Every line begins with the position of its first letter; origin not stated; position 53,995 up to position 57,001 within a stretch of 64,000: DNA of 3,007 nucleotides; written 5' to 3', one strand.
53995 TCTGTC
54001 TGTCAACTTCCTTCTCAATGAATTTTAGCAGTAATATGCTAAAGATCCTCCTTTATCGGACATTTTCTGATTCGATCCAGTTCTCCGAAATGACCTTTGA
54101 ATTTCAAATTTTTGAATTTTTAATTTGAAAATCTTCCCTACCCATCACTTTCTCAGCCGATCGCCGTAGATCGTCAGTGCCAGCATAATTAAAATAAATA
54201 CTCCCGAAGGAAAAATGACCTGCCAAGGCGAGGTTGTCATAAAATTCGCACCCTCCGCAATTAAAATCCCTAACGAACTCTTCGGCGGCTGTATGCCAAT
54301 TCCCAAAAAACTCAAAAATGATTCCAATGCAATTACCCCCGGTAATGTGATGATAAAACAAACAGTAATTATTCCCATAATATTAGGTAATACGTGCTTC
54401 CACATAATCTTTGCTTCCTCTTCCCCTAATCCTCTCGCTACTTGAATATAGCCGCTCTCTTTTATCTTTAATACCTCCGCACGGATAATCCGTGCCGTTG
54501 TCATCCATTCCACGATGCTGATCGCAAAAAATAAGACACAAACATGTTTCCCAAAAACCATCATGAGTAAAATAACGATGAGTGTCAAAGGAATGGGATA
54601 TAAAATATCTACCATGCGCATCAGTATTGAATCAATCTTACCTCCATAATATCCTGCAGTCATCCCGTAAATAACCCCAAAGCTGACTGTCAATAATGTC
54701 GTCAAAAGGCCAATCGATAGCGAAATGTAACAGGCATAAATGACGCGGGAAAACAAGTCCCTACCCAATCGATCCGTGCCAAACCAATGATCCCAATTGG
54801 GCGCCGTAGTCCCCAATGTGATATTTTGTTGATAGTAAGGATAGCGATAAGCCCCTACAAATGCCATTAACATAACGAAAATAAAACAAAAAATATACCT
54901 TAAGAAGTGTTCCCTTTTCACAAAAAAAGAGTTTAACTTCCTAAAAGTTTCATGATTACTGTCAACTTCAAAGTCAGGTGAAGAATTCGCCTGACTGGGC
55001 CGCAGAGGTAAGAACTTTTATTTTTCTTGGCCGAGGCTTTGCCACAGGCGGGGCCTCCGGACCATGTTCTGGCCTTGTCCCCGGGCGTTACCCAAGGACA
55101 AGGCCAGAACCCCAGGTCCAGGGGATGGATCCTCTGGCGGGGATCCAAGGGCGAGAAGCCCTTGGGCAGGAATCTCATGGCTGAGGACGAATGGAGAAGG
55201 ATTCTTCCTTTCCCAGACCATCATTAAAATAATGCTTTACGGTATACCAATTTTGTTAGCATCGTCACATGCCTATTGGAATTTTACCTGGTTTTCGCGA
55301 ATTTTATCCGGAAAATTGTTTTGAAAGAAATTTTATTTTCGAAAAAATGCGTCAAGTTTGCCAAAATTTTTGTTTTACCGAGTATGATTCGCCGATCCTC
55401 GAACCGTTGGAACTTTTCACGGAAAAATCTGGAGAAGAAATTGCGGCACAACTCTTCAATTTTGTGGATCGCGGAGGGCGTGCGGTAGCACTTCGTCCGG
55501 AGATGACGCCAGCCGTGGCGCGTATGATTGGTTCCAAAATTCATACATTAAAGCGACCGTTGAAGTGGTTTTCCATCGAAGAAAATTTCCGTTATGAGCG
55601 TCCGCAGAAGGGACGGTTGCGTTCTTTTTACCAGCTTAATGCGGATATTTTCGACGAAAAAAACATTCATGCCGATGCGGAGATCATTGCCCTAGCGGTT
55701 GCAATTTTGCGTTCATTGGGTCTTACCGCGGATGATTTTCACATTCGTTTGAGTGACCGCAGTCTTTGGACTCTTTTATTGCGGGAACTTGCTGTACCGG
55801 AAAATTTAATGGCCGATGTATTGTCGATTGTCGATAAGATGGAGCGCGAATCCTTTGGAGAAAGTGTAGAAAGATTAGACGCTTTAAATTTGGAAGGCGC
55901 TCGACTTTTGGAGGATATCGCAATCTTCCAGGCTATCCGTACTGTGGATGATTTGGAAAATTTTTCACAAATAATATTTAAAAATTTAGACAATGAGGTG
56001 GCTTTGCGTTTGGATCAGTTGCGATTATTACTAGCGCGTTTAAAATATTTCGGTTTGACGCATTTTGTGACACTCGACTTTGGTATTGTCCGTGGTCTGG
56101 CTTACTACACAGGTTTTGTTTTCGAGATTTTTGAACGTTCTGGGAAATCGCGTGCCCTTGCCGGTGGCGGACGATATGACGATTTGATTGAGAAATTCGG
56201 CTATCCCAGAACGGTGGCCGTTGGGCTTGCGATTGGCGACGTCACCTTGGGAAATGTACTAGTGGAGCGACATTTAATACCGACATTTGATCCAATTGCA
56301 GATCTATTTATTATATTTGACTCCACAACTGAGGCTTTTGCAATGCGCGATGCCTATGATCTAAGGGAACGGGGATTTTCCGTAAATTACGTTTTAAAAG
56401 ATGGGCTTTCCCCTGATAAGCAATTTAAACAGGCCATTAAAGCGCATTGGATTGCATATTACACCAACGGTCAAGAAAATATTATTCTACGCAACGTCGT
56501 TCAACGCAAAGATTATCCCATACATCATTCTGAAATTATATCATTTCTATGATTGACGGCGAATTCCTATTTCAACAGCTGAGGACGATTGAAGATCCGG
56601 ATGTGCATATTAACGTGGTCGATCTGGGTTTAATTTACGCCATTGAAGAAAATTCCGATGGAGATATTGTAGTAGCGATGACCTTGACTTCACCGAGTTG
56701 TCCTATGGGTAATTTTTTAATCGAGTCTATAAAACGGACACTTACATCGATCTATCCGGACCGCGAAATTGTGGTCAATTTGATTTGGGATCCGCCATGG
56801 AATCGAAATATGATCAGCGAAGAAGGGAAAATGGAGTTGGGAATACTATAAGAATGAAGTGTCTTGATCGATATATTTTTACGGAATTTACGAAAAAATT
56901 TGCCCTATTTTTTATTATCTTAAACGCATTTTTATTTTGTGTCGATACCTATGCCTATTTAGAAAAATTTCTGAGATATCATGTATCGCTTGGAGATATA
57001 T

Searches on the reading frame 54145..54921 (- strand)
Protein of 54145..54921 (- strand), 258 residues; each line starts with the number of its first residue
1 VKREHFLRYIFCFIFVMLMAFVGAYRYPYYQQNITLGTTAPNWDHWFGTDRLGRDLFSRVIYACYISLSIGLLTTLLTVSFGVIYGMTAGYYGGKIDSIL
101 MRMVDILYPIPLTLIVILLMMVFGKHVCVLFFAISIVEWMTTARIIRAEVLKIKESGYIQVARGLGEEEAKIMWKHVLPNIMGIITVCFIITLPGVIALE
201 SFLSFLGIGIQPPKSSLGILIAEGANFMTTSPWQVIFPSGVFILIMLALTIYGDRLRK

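Call 56: search_protein_families(library=pfam, proteins=[window:54145-54921:-], max_evalue=0.000001)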
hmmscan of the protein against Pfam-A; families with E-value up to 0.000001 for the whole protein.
window:54145-54921:- (258 aa): 1 family
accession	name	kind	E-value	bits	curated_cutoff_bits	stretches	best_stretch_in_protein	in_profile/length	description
PF00528.27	BPD_transp_1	-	1e-24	87.7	26.4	1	82-255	1-173/184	Binding-protein-dependent transport system inner membrane component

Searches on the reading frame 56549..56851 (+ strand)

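Call 56: search_protein_families(library=pfam, proteins=[window:56549-56851:+], max_evalue=0.000001)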
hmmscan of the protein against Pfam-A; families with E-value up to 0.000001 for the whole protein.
window:56549-56851:+ (100 aa): 1 family
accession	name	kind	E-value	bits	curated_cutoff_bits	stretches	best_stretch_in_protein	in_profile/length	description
PF01883.24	FeS_assembly_P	-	4.2e-10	40.2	23.5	1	10-73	7-70/73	Iron-sulfur cluster assembly protein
